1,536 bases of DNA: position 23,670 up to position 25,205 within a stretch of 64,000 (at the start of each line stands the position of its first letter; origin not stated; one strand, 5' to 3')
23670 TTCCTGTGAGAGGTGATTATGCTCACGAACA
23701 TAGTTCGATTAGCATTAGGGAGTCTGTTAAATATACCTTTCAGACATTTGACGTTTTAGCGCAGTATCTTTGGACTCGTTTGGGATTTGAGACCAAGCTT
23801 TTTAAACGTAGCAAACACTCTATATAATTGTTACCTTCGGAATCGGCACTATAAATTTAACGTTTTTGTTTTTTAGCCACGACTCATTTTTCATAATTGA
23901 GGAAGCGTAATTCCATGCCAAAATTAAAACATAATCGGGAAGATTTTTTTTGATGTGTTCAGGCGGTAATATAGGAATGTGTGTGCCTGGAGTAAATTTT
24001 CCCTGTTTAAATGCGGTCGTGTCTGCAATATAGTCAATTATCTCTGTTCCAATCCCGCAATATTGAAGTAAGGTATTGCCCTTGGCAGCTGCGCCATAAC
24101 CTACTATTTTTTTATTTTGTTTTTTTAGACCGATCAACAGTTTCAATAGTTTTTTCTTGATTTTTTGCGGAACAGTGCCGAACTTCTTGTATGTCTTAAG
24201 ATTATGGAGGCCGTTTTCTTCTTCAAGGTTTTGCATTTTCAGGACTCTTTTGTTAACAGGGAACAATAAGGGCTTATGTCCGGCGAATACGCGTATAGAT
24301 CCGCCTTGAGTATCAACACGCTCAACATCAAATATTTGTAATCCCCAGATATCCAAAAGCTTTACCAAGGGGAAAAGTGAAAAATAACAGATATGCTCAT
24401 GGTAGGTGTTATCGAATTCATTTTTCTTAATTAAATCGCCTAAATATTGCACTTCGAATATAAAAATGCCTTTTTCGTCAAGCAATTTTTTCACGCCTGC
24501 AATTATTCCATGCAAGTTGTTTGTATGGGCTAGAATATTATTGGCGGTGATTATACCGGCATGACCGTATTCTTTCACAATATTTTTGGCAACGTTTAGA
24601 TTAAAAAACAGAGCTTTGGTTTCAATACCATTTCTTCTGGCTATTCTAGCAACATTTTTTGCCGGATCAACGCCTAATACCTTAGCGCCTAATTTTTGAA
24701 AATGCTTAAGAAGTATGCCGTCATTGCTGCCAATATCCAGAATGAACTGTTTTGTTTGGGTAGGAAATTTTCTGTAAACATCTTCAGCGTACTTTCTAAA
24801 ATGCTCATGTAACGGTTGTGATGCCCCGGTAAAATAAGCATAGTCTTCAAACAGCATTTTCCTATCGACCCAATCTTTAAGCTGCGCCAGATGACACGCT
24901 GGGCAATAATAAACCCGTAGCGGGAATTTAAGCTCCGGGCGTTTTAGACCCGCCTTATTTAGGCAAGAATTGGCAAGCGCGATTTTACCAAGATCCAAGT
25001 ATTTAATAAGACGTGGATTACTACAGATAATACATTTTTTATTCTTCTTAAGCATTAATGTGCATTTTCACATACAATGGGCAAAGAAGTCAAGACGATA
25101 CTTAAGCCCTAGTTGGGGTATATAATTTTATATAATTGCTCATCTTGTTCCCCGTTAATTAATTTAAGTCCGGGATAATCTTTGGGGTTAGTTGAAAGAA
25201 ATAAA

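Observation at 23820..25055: TylC3-like zinc-ribbon C-methyltransferase, plus a shorter zinc-ribbon MTase paralog at 4009..4905: branched-chain or methylated sugars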

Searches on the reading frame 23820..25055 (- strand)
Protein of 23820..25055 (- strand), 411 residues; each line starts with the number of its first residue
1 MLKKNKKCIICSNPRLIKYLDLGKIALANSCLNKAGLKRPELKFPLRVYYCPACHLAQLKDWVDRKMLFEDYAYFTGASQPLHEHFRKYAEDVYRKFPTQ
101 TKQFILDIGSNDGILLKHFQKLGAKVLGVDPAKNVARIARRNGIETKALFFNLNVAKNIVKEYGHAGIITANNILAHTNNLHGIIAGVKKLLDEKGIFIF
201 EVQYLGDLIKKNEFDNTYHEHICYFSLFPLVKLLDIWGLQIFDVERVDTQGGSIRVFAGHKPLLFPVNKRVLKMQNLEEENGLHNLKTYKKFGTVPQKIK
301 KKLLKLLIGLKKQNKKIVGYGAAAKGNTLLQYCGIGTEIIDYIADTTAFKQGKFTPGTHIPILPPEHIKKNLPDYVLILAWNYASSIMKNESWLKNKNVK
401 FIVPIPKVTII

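Call 5: search_protein_families(library=pfam, proteins=[window:23820-25055:-], max_evalue=0.01)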
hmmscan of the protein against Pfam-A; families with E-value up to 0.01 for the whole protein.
window:23820-25055:- (411 aa): 8 families
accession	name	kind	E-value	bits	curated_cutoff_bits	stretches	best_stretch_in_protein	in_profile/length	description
PF08484.17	Methyltransf_14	-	2e-56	190.6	23.5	1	249-406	2-160/160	C-methyltransferase C-terminal domain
PF13489.12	Methyltransf_23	-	1.5e-16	61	27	1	84-241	4-161/164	Methyltransferase domain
PF08421.16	Methyltransf_13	-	1.2e-15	57.8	31.3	1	8-69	1-62/62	Putative zinc binding domain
PF08242.18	Methyltransf_12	-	5.9e-08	33.8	30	1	106-198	1-98/98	Methyltransferase domain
PF08241.18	Methyltransf_11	-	1.2e-07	32.7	21.2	1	106-200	1-95/95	Methyltransferase domain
PF13649.12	Methyltransf_25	-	7.1e-06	27.1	27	1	105-196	1-97/97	Methyltransferase domain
PF06325.19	PrmA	-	0.00048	20.2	22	1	100-200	160-258/296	Ribosomal protein L11 methyltransferase (PrmA)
PF13847.12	Methyltransf_31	-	0.0089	16.2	27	0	105-217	7-127/145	Methyltransferase domain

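Call 6: search_solved_structures(query=window:23820-25055:-, show_alignments=2, max_evalue=0.001)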
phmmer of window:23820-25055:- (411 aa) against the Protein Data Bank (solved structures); distinct sequences matched with E-value up to 0.001: 11.
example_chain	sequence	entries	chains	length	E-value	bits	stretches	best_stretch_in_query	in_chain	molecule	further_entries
4rv9_A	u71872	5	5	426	2.6e-87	296.3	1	8-411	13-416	D-mycarose 3-C-methyltransferase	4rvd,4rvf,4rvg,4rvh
5t64_A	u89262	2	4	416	6.7e-76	258.7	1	7-410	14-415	Sugar 3-C-methyl transferase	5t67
5t6b_A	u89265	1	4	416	7e-75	255.3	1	7-410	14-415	Sugar 3-C-methyl transferase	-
3ndi_A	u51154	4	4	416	4.5e-72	246.1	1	8-410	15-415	Methyltransferase | TcaB9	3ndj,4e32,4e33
4e2y_A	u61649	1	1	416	1.2e-71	244.7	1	8-410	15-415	TcaB9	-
4e31_A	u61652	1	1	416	1.4e-71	244.5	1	8-410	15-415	TcaB9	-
4e2x_A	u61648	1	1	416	1.6e-71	244.2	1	8-410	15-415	TcaB9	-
4e2w_A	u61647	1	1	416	4.2e-71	242.9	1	8-410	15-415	TcaB9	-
4e2z_A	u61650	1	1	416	4.3e-71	242.9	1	8-410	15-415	TcaB9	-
4e30_A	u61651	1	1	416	1.1e-70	241.5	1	8-410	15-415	TcaB9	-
3ccf_A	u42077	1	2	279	1.5e-05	27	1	80-204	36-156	Cyclopropane-fatty-acyl-phospholipid synthase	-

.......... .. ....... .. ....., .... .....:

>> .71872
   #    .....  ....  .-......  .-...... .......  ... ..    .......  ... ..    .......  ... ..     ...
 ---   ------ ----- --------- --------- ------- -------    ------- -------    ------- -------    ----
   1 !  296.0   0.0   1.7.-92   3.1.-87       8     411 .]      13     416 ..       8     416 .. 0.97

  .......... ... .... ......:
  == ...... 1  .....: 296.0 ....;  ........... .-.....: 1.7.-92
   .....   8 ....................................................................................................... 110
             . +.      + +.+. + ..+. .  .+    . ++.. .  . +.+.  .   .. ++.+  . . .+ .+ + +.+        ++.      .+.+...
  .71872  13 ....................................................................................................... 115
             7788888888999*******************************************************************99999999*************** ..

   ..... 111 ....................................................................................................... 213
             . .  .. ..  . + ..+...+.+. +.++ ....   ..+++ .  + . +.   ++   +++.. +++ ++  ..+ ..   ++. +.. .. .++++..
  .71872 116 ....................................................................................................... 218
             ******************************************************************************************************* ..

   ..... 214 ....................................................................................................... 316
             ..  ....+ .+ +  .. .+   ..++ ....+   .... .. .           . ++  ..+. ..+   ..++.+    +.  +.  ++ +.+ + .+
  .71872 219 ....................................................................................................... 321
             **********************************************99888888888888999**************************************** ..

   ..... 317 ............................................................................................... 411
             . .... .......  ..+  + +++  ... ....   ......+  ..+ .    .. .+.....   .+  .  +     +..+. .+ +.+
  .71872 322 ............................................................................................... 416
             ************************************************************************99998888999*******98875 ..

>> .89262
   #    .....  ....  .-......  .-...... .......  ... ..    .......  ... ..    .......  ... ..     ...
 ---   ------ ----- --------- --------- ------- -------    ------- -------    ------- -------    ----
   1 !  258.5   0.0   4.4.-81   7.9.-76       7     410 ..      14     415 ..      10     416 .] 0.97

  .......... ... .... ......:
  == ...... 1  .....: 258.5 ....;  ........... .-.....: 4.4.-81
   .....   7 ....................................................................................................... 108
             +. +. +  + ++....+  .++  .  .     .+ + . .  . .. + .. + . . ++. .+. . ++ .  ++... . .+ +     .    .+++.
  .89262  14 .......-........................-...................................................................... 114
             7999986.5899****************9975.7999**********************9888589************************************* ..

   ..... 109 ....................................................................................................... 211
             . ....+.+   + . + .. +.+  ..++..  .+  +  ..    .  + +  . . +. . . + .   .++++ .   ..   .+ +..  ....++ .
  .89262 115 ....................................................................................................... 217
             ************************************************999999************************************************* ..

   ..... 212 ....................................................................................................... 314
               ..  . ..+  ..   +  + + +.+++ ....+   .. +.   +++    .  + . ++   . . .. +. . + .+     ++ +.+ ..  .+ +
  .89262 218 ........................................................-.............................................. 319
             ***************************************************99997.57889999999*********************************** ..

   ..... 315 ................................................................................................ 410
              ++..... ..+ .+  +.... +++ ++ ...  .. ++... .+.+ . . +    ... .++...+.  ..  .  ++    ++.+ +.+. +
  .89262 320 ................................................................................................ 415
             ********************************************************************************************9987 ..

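Call 14: search_protein_families(library=ncbifam, proteins=[window:23820-25055:-], max_evalue=0.00001)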
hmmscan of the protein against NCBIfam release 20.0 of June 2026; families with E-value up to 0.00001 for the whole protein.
window:23820-25055:- (411 aa): 2 families
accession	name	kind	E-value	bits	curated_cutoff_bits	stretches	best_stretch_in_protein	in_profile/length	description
TIGR01983.1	UbiG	equivalog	3.3e-09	36.4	102.95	1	100-200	48-151/228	bifunctional 2-polyprenyl-6-hydroxyphenol methylase/3-demethylubiquinol 3-O-methyltransferase UbiG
TIGR02072.1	BioC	equivalog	3.9e-06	26.8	184.95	0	100-227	33-160/244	malonyl-ACP O-methyltransferase BioC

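Call 16: find_homologous_proteins(query=window:23820-25055:-, max_evalue=1e-20)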
Query window:23820-25055:- (411 aa): 7928 proteins with E <= 1e-20 among 8000 candidates; the best 120 are listed.
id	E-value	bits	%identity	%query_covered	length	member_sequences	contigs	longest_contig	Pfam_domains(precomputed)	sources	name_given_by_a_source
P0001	4.3e-266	900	95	100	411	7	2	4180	PF13489.13,PF08421.17,PF13649.13,PF08484.18,PF08241.19,PF08242.19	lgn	-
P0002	9.4e-197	672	70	100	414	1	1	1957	PF13489.13,PF08421.17,PF08484.18,PF08241.19,PF08242.19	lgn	-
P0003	1.8e-191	654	69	100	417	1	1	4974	PF13489.13,PF08421.17,PF08484.18,PF08241.19,PF08242.19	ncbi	-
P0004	5.6e-189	646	71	100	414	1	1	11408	PF13489.13,PF08421.17,PF08484.18,PF08241.19,PF08242.19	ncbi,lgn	-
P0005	4.7e-186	636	67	99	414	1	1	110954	PF13489.13,PF08421.17,PF08484.18,PF08242.19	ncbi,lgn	-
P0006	4.9e-186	636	66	100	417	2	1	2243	PF13489.13,PF08421.17,PF08484.18,PF08241.19,PF08242.19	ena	-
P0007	1.1e-180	619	65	99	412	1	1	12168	PF13489.13,PF08421.17,PF08484.18,PF08241.19,PF08242.19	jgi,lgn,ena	-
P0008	1.9e-178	611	65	100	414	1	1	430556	PF13489.13,PF08421.17,PF08484.18,PF08241.19,PF08242.19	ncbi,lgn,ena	-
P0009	3.7e-175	601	64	100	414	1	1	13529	PF13489.13,PF08421.17,PF08484.18,PF08241.19,PF08242.19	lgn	-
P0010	6.7e-173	593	62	99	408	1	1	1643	PF13489.13,PF08421.17,PF08484.18,PF08241.19,PF08242.19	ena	-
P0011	2.7e-172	591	65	99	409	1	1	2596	PF13489.13,PF08421.17,PF08484.18,PF08241.19,PF08242.19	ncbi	-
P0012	1.4e-170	585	61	100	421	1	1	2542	PF13489.13,PF08421.17,PF13649.13,PF08484.18,PF08241.19,PF08242.19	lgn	-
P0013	2.0e-167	575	61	99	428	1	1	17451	PF13489.13,PF08421.17,PF08484.18,PF08241.19,PF08242.19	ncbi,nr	ncbi:MAG: class I SAM-dependent methyltransferase [Candidatus Doudnabacteria bacterium]|nr:class I S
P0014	3.5e-167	574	60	100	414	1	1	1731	PF13489.13,PF08421.17,PF08484.18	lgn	-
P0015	1.2e-166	572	60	100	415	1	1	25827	PF13489.13,PF08421.17,PF08484.18,PF08241.19,PF08242.19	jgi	jgi:hypothetical protein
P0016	2.2e-166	572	62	99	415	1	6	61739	PF13489.13,PF08421.17,PF08484.18,PF08241.19,PF08242.19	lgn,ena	-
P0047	5.7e-153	527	59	99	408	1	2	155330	PF13489.13,PF08421.17,PF08484.18,PF08241.19,PF08242.19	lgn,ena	-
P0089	7.0e-146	504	55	100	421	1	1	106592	PF13489.13,PF08421.17,PF08484.18,PF08241.19,PF08242.19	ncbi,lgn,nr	ncbi:MAG: class I SAM-dependent methyltransferase [Candidatus Levybacteria bacterium]|nr:class I SAM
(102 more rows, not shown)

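Call 17: find_encoding_contigs(protein=window:23820-25055:-, flank=10000, max_places=3)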
Protein window:23820-25055:- (411 aa): no gene with exactly this product is on record in the collection.

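Call 18: find_encoding_contigs(protein=P0008, flank=10000, max_places=2)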
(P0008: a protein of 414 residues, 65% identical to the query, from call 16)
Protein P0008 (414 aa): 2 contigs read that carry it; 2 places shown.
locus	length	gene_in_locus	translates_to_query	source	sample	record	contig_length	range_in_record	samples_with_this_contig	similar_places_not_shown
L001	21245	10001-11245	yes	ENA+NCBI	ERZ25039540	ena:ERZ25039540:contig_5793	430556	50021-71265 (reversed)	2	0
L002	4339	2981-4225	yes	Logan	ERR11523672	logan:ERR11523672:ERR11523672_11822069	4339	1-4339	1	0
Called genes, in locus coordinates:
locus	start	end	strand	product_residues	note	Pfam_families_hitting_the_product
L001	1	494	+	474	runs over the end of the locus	PF21760:SecD_1st, PF22599:SecDF_P1_head, PF02355:SecD_SecF_C, PF03176:MMPL (weak)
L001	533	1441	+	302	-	PF02355:SecD_SecF_C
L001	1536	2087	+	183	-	PF04011:LemA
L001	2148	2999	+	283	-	PF01435:Peptidase_M48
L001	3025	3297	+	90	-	PF02686:GatC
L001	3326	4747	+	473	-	PF01425:Amidase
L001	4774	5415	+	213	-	-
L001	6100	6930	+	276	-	-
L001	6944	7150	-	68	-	-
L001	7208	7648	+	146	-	-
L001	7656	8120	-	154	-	-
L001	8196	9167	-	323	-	PF01073:3Beta_HSD, PF01370:Epimerase, PF02719:Polysacc_synt_2, PF04321:RmlD_sub_bind, PF16363:GDP_Man_Dehyd, PF07993:NAD_binding_4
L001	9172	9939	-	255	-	PF00483:NTP_transferase, PF12804:NTP_transf_3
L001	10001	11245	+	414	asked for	PF08421:Methyltransf_13, PF13489:Methyltransf_23, PF08241:Methyltransf_11 (weak), PF08242:Methyltransf_12, PF08484:Methyltransf_14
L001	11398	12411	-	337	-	PF00535:Glycos_transf_2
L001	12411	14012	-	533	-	-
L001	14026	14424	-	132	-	-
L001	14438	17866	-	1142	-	-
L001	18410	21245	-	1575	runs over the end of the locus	PF08309:LVIVD, PF18975:DUF5711 (faint), PF08309:LVIVD, PF09826:Beta_propel (faint), PF08309:LVIVD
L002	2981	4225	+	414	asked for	PF08421:Methyltransf_13, PF13489:Methyltransf_23, PF08241:Methyltransf_11 (weak), PF08242:Methyltransf_12, PF08484:Methyltransf_14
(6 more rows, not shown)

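Call 19: find_encoding_contigs(protein=P0005, flank=10000, max_places=2)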
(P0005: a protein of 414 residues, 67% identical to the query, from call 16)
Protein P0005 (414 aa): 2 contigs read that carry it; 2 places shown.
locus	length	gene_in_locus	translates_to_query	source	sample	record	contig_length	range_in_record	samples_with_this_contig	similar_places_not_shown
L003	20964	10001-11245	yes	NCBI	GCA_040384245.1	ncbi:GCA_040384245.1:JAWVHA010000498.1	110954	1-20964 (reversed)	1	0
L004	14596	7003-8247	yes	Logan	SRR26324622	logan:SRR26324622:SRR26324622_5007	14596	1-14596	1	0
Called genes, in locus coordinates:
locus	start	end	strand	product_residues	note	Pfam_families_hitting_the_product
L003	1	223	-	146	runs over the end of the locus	-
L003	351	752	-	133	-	-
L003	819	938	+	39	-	-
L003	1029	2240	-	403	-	PF12704:MacB_PCD, PF02687:FtsX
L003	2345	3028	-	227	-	PF02463:SMC_N (faint), PF00005:ABC_tran, PF13304:AAA_21 (faint)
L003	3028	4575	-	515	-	PF00364:Biotin_lipoyl (faint), PF25919:BSH_CusB (weak), PF25917:BSH_RND (weak), PF25973:BSH_CzcB (weak), PF25954:Beta-barrel_RND_2 (weak), PF25990:Beta-barrel_YknX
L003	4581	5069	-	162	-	-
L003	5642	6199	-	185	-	PF04542:Sigma70_r2, PF08281:Sigma70_r4_2, PF04545:Sigma70_r4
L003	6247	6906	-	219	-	-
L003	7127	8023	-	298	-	-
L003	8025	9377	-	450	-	-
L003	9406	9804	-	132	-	-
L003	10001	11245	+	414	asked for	PF08421:Methyltransf_13, PF13489:Methyltransf_23, PF08242:Methyltransf_12 (weak), PF08484:Methyltransf_14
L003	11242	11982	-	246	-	PF00535:Glycos_transf_2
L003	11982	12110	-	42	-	-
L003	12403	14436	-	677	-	-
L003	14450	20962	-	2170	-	?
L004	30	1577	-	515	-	PF00364:Biotin_lipoyl (faint), PF25919:BSH_CusB (weak), PF25917:BSH_RND (weak), PF25973:BSH_CzcB (weak), PF25954:Beta-barrel_RND_2 (weak), PF25990:Beta-barrel_YknX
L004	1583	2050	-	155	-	-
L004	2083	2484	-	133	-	-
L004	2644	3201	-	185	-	PF04542:Sigma70_r2, PF08281:Sigma70_r4_2, PF04545:Sigma70_r4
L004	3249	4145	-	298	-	-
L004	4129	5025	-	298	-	-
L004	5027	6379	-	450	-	-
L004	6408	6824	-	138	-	-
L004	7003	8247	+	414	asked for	PF08421:Methyltransf_13, PF13489:Methyltransf_23, PF08242:Methyltransf_12 (weak), PF08484:Methyltransf_14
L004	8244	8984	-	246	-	PF00535:Glycos_transf_2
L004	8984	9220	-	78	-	PF04138:GtrA_DPMS_TM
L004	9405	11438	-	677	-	-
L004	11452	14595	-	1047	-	?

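Call 20: find_encoding_contigs(protein=P0016, flank=8000, max_places=1)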
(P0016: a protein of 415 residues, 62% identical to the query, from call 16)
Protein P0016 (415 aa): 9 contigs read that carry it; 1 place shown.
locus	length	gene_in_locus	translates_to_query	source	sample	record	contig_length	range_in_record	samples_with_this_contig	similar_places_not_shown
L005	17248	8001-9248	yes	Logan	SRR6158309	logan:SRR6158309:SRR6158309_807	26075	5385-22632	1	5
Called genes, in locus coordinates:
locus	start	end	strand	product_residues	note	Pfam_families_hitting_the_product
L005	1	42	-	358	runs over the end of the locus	PF00497:SBP_bac_3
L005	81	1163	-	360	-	PF00497:SBP_bac_3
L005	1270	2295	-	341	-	-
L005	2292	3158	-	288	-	-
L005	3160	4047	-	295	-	-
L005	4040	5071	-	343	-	-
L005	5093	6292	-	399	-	-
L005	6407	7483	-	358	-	-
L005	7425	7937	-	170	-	-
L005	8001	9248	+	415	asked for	PF08421:Methyltransf_13, PF13489:Methyltransf_23, PF08241:Methyltransf_11 (weak), PF08242:Methyltransf_12 (weak), PF08484:Methyltransf_14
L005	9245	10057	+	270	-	PF04321:RmlD_sub_bind, PF01073:3Beta_HSD, PF01370:Epimerase, PF02719:Polysacc_synt_2, PF16363:GDP_Man_Dehyd, PF07993:NAD_binding_4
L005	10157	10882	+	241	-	-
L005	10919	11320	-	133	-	PF04138:GtrA_DPMS_TM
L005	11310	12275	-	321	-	PF01073:3Beta_HSD, PF01370:Epimerase, PF02719:Polysacc_synt_2, PF04321:RmlD_sub_bind, PF16363:GDP_Man_Dehyd, PF07993:NAD_binding_4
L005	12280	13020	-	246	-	PF00535:Glycos_transf_2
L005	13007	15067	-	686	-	-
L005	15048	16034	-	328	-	PF13354:Beta-lactamase2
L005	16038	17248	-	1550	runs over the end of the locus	?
